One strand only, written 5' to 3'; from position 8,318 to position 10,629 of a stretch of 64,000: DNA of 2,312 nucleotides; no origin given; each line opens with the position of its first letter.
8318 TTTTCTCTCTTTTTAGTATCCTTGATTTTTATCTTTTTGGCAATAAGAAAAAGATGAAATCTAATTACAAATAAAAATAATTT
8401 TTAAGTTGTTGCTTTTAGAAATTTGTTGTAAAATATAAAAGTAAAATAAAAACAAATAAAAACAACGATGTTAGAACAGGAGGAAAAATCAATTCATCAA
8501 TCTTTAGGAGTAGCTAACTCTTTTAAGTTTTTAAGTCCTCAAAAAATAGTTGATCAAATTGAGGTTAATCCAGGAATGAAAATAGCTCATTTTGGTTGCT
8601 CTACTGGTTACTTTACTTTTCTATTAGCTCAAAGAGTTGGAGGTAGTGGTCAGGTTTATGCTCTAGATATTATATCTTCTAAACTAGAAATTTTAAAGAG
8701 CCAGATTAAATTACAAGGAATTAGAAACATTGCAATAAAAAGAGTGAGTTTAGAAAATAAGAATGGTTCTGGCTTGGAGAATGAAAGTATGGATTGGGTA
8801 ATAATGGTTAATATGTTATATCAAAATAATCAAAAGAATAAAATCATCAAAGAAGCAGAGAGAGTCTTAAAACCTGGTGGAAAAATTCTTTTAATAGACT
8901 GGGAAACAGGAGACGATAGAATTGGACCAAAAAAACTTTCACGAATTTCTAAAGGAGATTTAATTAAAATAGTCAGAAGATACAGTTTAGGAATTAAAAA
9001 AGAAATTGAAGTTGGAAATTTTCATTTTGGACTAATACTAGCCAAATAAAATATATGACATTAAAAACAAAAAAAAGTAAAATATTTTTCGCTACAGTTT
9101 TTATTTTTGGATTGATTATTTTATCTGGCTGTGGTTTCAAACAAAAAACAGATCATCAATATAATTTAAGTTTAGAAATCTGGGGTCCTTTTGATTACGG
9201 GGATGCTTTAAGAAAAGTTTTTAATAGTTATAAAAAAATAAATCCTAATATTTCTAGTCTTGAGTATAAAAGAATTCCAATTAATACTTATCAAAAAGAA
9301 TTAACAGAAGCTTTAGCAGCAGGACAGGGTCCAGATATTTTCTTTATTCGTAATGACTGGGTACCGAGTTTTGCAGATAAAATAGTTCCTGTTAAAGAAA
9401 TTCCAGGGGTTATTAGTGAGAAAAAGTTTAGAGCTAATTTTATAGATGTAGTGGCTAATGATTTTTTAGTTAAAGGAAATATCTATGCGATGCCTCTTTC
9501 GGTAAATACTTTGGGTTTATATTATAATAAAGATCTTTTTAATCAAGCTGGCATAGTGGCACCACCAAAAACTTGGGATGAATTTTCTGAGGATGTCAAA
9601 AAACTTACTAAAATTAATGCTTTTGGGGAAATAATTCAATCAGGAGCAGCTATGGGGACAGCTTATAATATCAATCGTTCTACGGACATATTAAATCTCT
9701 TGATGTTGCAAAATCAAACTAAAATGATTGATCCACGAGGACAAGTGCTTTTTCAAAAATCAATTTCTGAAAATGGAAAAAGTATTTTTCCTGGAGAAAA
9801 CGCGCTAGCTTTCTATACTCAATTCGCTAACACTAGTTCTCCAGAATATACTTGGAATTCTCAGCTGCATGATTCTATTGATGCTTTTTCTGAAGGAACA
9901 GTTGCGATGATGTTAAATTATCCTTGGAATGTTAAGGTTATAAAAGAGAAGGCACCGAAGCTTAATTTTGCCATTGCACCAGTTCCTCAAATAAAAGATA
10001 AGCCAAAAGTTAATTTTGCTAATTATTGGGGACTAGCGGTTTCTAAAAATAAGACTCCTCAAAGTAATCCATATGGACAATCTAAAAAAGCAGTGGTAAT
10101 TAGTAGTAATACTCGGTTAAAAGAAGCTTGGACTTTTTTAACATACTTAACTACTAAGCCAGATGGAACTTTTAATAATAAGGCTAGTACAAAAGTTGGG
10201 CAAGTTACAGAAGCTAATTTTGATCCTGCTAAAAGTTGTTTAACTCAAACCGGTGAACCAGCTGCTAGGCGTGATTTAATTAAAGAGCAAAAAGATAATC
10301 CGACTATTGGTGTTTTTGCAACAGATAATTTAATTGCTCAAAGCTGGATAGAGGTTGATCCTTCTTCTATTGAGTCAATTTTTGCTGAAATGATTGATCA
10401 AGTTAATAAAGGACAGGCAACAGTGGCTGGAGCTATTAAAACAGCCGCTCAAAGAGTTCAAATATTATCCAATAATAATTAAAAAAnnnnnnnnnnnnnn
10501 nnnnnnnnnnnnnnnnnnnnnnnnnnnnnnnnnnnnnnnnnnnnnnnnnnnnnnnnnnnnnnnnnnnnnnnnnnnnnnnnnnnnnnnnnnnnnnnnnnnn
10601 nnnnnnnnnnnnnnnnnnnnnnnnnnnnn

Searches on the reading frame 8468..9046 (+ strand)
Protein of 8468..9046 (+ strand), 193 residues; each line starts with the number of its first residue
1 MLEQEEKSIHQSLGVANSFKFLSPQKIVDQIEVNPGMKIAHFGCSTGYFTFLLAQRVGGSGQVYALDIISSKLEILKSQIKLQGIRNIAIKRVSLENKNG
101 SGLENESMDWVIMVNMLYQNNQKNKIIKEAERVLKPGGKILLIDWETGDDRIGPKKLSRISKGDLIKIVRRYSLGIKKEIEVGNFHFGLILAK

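Call 8: search_protein_families(library=pfam, proteins=[window:8468-9046:+], max_evalue=0.001)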
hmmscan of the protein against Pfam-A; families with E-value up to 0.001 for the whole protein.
window:8468-9046:+ (193 aa): 10 families
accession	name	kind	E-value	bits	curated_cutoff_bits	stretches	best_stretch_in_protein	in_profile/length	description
PF13847.12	Methyltransf_31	-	1.4e-17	64.1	27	1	35-146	3-113/145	Methyltransferase domain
PF13649.12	Methyltransf_25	-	4.1e-14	53.5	27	1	40-138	2-97/97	Methyltransferase domain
PF08241.18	Methyltransf_11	-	2e-13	51.2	21.2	1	42-141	3-94/95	Methyltransferase domain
PF01209.24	Ubie_methyltran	-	5.1e-12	46.1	20.1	1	25-144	37-153/233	ubiE/COQ5 methyltransferase family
PF08242.18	Methyltransf_12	-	9.4e-09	36.3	30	1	41-140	2-98/98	Methyltransferase domain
PF01728.25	FtsJ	-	1.4e-06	28.8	24.1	1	26-99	11-84/181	FtsJ-like methyltransferase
PF05175.20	MTS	-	6.4e-06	26.3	23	1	28-143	24-139/170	Methyltransferase small domain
PF01135.25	PCMT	-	4.4e-05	23.8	20.3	1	27-91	65-129/210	Protein-L-isoaspartate(D-aspartate) O-methyltransferase (PCMT)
PF13489.12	Methyltransf_23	-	6.3e-05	23.2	27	1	36-149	23-123/164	Methyltransferase domain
PF10294.15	Methyltransf_16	-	0.00077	19.7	21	1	32-142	43-155/174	Lysine methyltransferase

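Call 87: search_protein_families(library=ncbifam, proteins=[window:8468-9046:+], max_evalue=0.001)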
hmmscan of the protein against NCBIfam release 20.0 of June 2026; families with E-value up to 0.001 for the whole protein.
window:8468-9046:+ (193 aa): 26 families (the best 25 are shown)
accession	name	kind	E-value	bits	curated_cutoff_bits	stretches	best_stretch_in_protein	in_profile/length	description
NF041536.1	ArsM_DUF2284_UU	exception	3.7e-15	55.2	575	1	32-145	73-183/459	arsenite methyltransferase/DUF2284 domain selenoprotein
NF047649.1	MTase_UXPK_star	exception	3.3e-14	52.6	460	1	32-144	74-183/283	methyltransferase/UXPK-star double selenoprotein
NF008823.0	PRK11873.1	subfamily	2.1e-13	50.4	263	1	31-144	73-183/272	arsenite methyltransferase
NF041537.1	ArsM_AhpD_UU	exception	3.1e-13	49.2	510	1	32-144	73-182/345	arsenite methyltransferase/AhpD domain selenoprotein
NF001243.0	PRK00216.1-4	equivalog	1.3e-12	47.5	235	1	26-144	38-153/237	demethylmenaquinone methyltransferase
NF001240.0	PRK00216.1-1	equivalog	3e-12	46.1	378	1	27-145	55-171/251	bifunctional demethylmenaquinone methyltransferase/2-methoxy-6-polyprenyl-1,4-benzoquinol methylase UbiE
TIGR02752.1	MenG_heptapren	equivalog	6.2e-12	45.5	419.85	1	26-144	36-151/231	demethylmenaquinone methyltransferase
NF052510.1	methyltran_MpqE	exception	1.3e-10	41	335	1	25-145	36-154/234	methyl-plastoquinone biosynthesis methyltransferase MpqE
NF038261.1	rhodoquin_RquA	equivalog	4.3e-10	39.7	175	1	32-147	46-158/218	rhodoquinone biosynthesis methyltransferase RquA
NF043040.1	corrin_prot_MT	hypoth_equivalog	6.4e-10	38.8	180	1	25-144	32-149/216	corrinoid protein-associated methyltransferase CpaM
NF001244.0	PRK00216.1-5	equivalog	2.2e-09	37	216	1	25-148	38-159/236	bifunctional demethylmenaquinone methyltransferase/2-methoxy-6-polyprenyl-1,4-benzoquinol methylase UbiE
TIGR01934.1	MenG_MenH_UbiE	subfamily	4.2e-08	32.8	158.35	1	25-147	29-146/223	ubiquinone/menaquinone biosynthesis methyltransferase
NF040538.1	methyl_ArsM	equivalog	2.1e-07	30.4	500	0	103-144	167-210/356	arsinothricin biosynthesis methyltransferase ArsM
TIGR02072.1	BioC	equivalog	3.9e-07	30.1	184.95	1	37-141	36-131/244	malonyl-ACP O-methyltransferase BioC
TIGR02469.1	CbiT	equivalog_domain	6.2e-07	29.7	78.3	1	28-142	12-120/124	precorrin-6Y C5,15-methyltransferase (decarboxylating) subunit CbiT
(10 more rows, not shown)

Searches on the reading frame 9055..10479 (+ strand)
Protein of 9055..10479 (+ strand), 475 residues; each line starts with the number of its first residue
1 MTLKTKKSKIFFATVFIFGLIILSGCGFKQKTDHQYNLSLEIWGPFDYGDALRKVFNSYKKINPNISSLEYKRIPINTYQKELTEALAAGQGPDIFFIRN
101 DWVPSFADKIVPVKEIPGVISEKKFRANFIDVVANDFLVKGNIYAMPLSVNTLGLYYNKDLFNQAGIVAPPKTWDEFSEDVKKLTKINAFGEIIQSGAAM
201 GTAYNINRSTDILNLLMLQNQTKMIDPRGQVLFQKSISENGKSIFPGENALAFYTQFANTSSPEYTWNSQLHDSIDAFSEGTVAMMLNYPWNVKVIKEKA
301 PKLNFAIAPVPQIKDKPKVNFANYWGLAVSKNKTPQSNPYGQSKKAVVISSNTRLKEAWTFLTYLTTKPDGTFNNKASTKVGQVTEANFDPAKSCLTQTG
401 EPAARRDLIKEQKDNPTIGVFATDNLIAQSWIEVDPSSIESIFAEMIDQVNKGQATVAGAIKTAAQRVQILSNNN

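Call 8: search_protein_families(library=pfam, proteins=[window:9055-10479:+], max_evalue=0.001)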
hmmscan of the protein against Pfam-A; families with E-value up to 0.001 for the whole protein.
window:9055-10479:+ (475 aa): 2 families
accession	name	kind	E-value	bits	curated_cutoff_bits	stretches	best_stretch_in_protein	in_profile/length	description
PF01547.30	SBP_bac_1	-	8.5e-33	115.1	26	1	49-368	7-303/307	Bacterial extracellular solute-binding protein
PF13416.11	SBP_bac_8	-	6.1e-29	102.1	27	1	56-368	3-246/279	Bacterial extracellular solute-binding protein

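Call 87: search_protein_families(library=ncbifam, proteins=[window:9055-10479:+], max_evalue=0.001)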
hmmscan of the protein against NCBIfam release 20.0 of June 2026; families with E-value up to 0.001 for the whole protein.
window:9055-10479:+ (475 aa): 5 families
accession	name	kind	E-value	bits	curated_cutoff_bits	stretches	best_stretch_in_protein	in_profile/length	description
NF007011.0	PRK09474.1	equivalog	1.2e-16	60.6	291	2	81-185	71-166/396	maltose/maltodextrin ABC transporter substrate-binding protein MalE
NF053763.1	ABCarbgalBndGanS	equivalog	8.2e-11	41.3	700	1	35-191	36-183/420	galactooligosaccharide ABC transporter substrate-binding protein GanS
TIGR03850.1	bind_CPR_0540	equivalog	1e-08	34.3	299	1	21-179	15-186/437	carbohydrate ABC transporter substrate-binding protein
NF008211.0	PRK10974.1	equivalog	2.3e-08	33.1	411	1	65-186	51-183/439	sn-glycerol-3-phosphate ABC transporter substrate-binding protein UgpB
TIGR03851.1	chitin_NgcE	equivalog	9.7e-05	21.5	399.65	1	131-179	141-188/450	N-acetylglucosamine/diacetylchitobiose ABC transporter substrate-binding protein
